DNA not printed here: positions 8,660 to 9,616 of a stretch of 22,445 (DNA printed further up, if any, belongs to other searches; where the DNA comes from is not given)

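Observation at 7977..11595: Tightly coupled accessory operon: secreted protein, mini-AsmA-like anchor, Inc/translocator-like membrane protein, SycD-like TPR protein, secreted LRR protein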

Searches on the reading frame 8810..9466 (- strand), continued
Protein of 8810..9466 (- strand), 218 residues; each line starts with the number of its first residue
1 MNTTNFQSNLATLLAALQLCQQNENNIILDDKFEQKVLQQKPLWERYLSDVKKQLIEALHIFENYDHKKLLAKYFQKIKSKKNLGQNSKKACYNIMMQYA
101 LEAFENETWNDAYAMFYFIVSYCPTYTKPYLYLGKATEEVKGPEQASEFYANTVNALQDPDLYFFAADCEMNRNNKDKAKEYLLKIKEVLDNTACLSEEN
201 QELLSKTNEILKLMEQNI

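Call 59: find_encoding_contigs(protein=P0163, flank=10000, max_places=1)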
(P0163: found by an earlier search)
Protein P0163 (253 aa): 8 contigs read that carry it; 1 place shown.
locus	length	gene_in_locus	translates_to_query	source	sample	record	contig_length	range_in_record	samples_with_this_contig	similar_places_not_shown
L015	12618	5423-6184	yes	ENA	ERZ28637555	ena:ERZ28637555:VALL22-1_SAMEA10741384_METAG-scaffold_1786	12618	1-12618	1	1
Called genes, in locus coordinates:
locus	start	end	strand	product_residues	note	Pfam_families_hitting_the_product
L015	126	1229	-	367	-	PF01312:Bac_export_2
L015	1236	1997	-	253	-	PF01311:Bac_export_1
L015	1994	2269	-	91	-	PF01313:Bac_export_3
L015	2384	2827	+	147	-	-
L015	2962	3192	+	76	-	-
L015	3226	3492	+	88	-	-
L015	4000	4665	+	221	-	PF05359:DUF748 (weak)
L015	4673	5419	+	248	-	-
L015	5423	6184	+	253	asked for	-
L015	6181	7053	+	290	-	PF23952:LRR_EndoS, PF00560:LRR_1 (faint), PF12799:LRR_4 (faint), PF13855:LRR_8 (faint), PF13516:LRR_6 (faint)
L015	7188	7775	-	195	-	PF01330:RuvA_N, PF00633:HHH (faint), PF14520:HHH_5, PF21176:RecR_HhH (faint), PF07499:RuvA_C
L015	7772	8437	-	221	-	PF01113:DapB_N, PF05173:DapB_C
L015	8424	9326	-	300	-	PF00701:DHDPS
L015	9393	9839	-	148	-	PF05932:CesT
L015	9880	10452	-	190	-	PF01066:CDP-OH_P_transf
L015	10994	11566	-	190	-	PF02075:RuvC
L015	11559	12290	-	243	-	PF01476:LysM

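Call 60: search_protein_families(library=ncbifam, proteins=[L015:126-1229:-, L015:1236-1997:-, L015:1994-2269:-, L015:2384-2827:+, L015:2962-3192:+, L015:3226-3492:+, L015:9393-9839:-, L015:4673-5419:+, L014:6005-6649:+, L014:6832-7452:+], max_evalue=0.01)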
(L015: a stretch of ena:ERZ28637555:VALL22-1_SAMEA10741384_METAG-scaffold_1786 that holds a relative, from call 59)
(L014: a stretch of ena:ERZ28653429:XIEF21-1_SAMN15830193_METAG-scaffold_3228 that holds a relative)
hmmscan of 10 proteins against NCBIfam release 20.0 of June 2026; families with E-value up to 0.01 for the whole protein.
L015:126-1229:- (367 aa): 9 families
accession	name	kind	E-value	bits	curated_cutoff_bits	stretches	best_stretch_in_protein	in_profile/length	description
TIGR00328.1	flhB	equivalog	2.1e-94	316.6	349.25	1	6-350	2-346/348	flagellar biosynthesis protein FlhB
TIGR01404.2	FlhB_rel_III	equivalog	1.5e-85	287.6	358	1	6-346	1-339/341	type III secretion system export apparatus subunit SctU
NF009411.0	PRK12772.1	equivalog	4.7e-74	249.9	739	1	4-349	262-607/610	fused FliR family export protein/FlhB family type III secretion system protein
NF009364.0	PRK12721.1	equivalog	1.5e-63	215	381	1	6-348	3-343/352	EscU/YscU/HrcU family type III secretion system export apparatus switch protein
NF006017.0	PRK08156.1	equivalog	1.7e-49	169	394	1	6-322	3-312/367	EscU/YscU/HrcU family type III secretion system export apparatus switch protein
NF004950.0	PRK06298.1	equivalog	8.4e-49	166.6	434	1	6-346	3-342/360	type III secretion system protein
NF009117.0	PRK12468.1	equivalog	2.3e-48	164.9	712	1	5-351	7-353/386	flagellar biosynthesis protein FlhB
NF009412.0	PRK12773.1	equivalog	2.1e-44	151.8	886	1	5-345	301-642/649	flagellar biosynthesis protein FlhB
TIGR00789.1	flhB_rel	hypoth_equivalog_domain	1.9e-21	76.1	117.35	1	270-349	3-81/84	FlhB-like flagellar biosynthesis protein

L015:1236-1997:- (253 aa): 5 families
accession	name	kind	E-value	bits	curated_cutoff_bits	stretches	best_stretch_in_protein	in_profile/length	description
TIGR01400.1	fliR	equivalog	2.3e-44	151.8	168.6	1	9-243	2-237/245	flagellar biosynthetic protein FliR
TIGR01401.1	fliR_like_III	equivalog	4.5e-31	108.3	163.05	1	13-243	13-244/253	type III secretion system export apparatus subunit SctT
NF009411.0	PRK12772.1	equivalog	7.5e-28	97.3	739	1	32-248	30-248/610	fused FliR family export protein/FlhB family type III secretion system protein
NF009416.1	PRK12780.1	equivalog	6.6e-26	91.4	306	1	10-229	8-230/247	flagellar biosynthesis protein FliR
NF011876.0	PRK15349.1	equivalog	2.3e-11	44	275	1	72-234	75-237/259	EscT/YscT/HrcT family type III secretion system export apparatus protein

L015:1994-2269:- (91 aa): 5 families
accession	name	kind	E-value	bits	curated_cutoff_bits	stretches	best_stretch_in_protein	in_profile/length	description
TIGR01402.1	fliQ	equivalog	8.7e-19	67.5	88.9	1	3-86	1-84/88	flagellar biosynthesis protein FliQ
NF004671.0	PRK06010.1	subfamily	2.4e-14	53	104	1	3-85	1-83/88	flagellar biosynthesis protein FliQ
TIGR01403.1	fliQ_rel_III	equivalog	8e-12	45.1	76.5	1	11-83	5-77/81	type III secretion system export apparatus subunit SctS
NF011877.0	PRK15350.1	equivalog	6.8e-08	32.8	104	1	9-88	7-86/88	EscS/YscS/HrcS family type III secretion system export apparatus protein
NF011861.0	PRK15333.1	equivalog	1.4e-06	28.7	108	1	23-78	18-74/86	EscS/YscS/HrcS family type III secretion system export apparatus protein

L015:2384-2827:+ (147 aa): 0 families

L015:2962-3192:+ (76 aa): 0 families

L015:3226-3492:+ (88 aa): 0 families

L015:9393-9839:- (148 aa): 1 family
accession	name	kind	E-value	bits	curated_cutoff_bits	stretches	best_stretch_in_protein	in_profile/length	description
NF011857.0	PRK15329.1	equivalog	1.8e-17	63.4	99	1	1-132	1-128/138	chaperone SicP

L015:4673-5419:+ (248 aa): 0 families

L014:6005-6649:+ (214 aa): 53 families (the best 25 are shown)
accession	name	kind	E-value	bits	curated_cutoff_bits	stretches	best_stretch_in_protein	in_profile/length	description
TIGR02479.1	FliA_WhiG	subfamily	5.1e-45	153.9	189.6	1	3-208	20-223/224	FliA/WhiG family RNA polymerase sigma factor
NF005413.0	PRK06986.1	subfamily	7.9e-40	137.2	201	1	3-209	37-237/241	RNA polymerase sigma factor FliA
NF005809.0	PRK07670.1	equivalog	4.5e-39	134.5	326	1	3-210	47-252/255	FliA/WhiG family RNA polymerase sigma factor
NF004935.0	PRK06288.1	equivalog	1.1e-38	133.4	343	1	2-210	56-264/270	RNA polymerase sigma factor WhiG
NF004572.0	PRK05911.1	equivalog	1.9e-27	96.3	378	1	4-207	48-252/257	RNA polymerase sigma factor sigma-28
NF009091.0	PRK12427.1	equivalog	3.1e-19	69.6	339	1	7-207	43-230/233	FliA/WhiG family RNA polymerase sigma factor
TIGR02937.1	sigma70-ECF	superfamily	2.1e-18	66.5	42.9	1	8-207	27-164/165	sigma-70 family RNA polymerase sigma factor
TIGR02980.1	SigBFG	subfamily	3.6e-17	62.8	234.35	1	9-208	30-226/227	SigB/SigF/SigG family RNA polymerase sigma factor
NF005644.0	PRK07408.1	subfamily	4.8e-16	59.2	261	1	11-189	57-234/258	RNA polymerase sigma factor SigF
TIGR02393.1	RpoD_Cterm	equivalog_domain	4.6e-15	55.9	354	1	16-208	34-228/238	RNA polymerase sigma factor RpoD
TIGR02997.1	Sig70-cyanoRpoD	subfamily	1e-14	54.5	384.5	1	16-205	108-298/298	RNA polymerase sigma factor, RpoD/SigA family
TIGR02941.1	Sigma_B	equivalog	2.6e-11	43.5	315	1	10-207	57-252/255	RNA polymerase sigma factor SigB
NF041931.2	MzaA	equivalog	5.5e-11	42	800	1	16-207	509-704/726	MZA anti-phage system associated sigma-70 family RNA polymerase sigma factor MzaA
TIGR02394.1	rpoS_proteo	equivalog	1e-10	41.6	378.7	1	16-210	80-276/285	RNA polymerase sigma factor RpoS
NF005643.0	PRK07406.1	equivalog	2.3e-10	40.1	500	1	15-206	193-385/397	RNA polymerase sigma factor RpoD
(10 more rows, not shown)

L014:6832-7452:+ (206 aa): 0 families

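Call 62: search_protein_families(library=pfam, proteins=[L015:2384-2827:+, L015:2962-3192:+, L015:3226-3492:+, L015:4673-5419:+, L015:9393-9839:-, L014:6832-7452:+, L014:8171-9991:+, L015:126-1229:-, L010:7732-8274:+], max_evalue=1)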
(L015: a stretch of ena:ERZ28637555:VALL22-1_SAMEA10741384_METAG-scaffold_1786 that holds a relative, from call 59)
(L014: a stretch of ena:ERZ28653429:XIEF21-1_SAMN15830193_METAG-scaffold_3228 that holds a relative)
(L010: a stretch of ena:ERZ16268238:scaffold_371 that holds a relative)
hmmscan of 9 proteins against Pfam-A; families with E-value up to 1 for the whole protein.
L015:2384-2827:+ (147 aa): 2 families
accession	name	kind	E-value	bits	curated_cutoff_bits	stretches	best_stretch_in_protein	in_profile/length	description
PF13925.11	Katanin_con80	-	0.079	13.5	27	1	87-139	57-109/160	con80 domain of Katanin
PF11269.13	DUF3069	-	0.13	13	25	1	20-84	4-67/119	Protein of unknown function (DUF3069)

L015:2962-3192:+ (76 aa): 0 families

L015:3226-3492:+ (88 aa): 0 families

L015:4673-5419:+ (248 aa): 1 family
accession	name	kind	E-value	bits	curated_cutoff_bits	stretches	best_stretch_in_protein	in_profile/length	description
PF19639.4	DUF6142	-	0.072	13.7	27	1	17-87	4-68/103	Family of unknown function (DUF6142)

L015:9393-9839:- (148 aa): 1 family
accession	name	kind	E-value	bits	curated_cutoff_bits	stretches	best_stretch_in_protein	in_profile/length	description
PF05932.18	CesT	-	8.2e-15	55.4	22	1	8-125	3-118/119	Tir chaperone protein (CesT) family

L014:6832-7452:+ (206 aa): 2 families
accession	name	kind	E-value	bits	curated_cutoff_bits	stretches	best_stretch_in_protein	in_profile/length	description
PF08719.17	NADAR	-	0.086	13.5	35.1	1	42-104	46-99/163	NADAR domain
PF16476.10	DUF5053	-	0.11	12.6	26.6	0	85-123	22-61/71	Domain of unknown function (DUF5053)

L014:8171-9991:+ (606 aa): 7 families
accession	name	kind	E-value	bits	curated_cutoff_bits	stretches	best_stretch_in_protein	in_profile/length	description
PF01442.23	Apolipoprotein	-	6.7e-05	23.1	90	1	14-58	139-180/190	Apolipoprotein A1/A4/E domain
PF21865.2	TLN1-like_RS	-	0.083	13.4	27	0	461-508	31-78/165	Talin 1-like, rod segment domain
PF04799.18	Fzo_mitofusin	-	0.26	11.2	27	1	13-70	103-159/161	fzo-like conserved region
PF18652.6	Adhesin_P1_N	-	0.27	12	27.1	1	469-514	35-80/106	Adhesin P1 N-terminal domain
PF05597.16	Phasin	-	0.31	11.5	28.8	0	458-510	67-119/126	Poly(hydroxyalcanoate) granule associated protein (phasin)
PF12290.13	DUF3802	-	0.51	11.2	26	0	282-321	30-69/111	Protein of unknown function (DUF3802)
PF04435.23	SPK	-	0.72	10.5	22.1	0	263-337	27-100/104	Domain of unknown function (DUF545)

L015:126-1229:- (367 aa): 2 families
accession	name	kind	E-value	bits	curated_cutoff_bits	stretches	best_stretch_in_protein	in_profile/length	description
PF01312.24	Bac_export_2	-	1.3e-101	340.6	24.4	1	6-345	2-335/335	FlhB HrpN YscU SpaS Family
PF07314.17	Lit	-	0.084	13.3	24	1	183-230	5-51/176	Lipoprotein intramolecular transacylase Lit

L010:7732-8274:+ (180 aa): 9 families
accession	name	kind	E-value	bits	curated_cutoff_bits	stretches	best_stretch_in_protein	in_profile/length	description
PF03081.22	Exo70_C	-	0.011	15.3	24.1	1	68-180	13-128/372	Exo70 exocyst complex subunit C-terminal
PF20292.4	MC7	-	0.019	15.4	27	1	37-63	31-57/69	ABC-three component (ABC-3C) system Middle Component 7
PF16715.11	CDPS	-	0.047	13.8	27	1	56-158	49-152/220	Cyclodipeptide synthase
PF13628.12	DUF4142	-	0.052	14.2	27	1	102-174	65-136/138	Domain of unknown function (DUF4142)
PF14278.11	TetR_C_8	-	0.11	13.1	26.1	1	104-154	14-62/103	Transcriptional regulator C-terminal region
PF22715.1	SNaCT9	-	0.13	13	27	1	91-175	38-121/137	Short NACHT-associated C-Terminal domain, family 9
PF23907.1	DUF7249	-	0.16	13.4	27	0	135-167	36-68/93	Family of unknown function (DUF7249)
PF20203.3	DUF6565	-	0.28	12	24.5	1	107-179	15-83/86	Domain of unknown function (DUF6565)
PF13926.11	DUF4211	-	0.36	11.4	27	0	77-110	18-51/137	Domain of unknown function (DUF4211)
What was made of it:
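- A CesT/SicP-type class I chaperone gene lies 3 kb from the cluster in L015 (Pfam CesT 8e-15, SicP 1.8e-17; calls 60, 62).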

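Call 64: find_homologous_proteins(query=L015:126-1229:-, max_evalue=1e-30)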
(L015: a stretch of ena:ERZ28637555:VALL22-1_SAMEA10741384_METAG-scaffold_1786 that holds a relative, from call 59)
Query L015:126-1229:- (367 aa): 5583 proteins with E <= 1e-30 among 8000 candidates; the best 120 are listed.
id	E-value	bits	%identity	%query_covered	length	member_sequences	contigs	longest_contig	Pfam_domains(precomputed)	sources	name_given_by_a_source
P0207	6.5e-238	807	99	100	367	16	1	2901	PF01312.25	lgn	-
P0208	2.5e-195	667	80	98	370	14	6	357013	PF01312.25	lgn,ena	-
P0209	7.3e-193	659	78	98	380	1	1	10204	PF01312.25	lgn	-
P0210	7.0e-189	645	78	98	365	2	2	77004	PF01312.25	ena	-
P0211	1.3e-188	645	77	99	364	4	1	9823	PF01312.25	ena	-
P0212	1.8e-186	638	77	99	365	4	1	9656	PF01312.25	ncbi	-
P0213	2.5e-184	630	78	98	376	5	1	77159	PF01312.25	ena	-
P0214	1.1e-160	553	67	99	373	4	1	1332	PF01312.25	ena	-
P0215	5.0e-152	524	63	97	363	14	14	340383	PF01312.25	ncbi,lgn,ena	-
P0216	1.5e-147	510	60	98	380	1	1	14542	PF01312.25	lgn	-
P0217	9.5e-141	487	58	100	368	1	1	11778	PF01312.25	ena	-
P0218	6.5e-137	475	58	98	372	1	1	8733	PF01312.25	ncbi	-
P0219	8.9e-115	402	50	98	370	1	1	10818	PF01312.25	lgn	-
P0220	3.0e-114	400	51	98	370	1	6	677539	PF01312.25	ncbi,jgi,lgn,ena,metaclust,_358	metaclust:\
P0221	6.2e-114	399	86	57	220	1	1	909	PF01312.25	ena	-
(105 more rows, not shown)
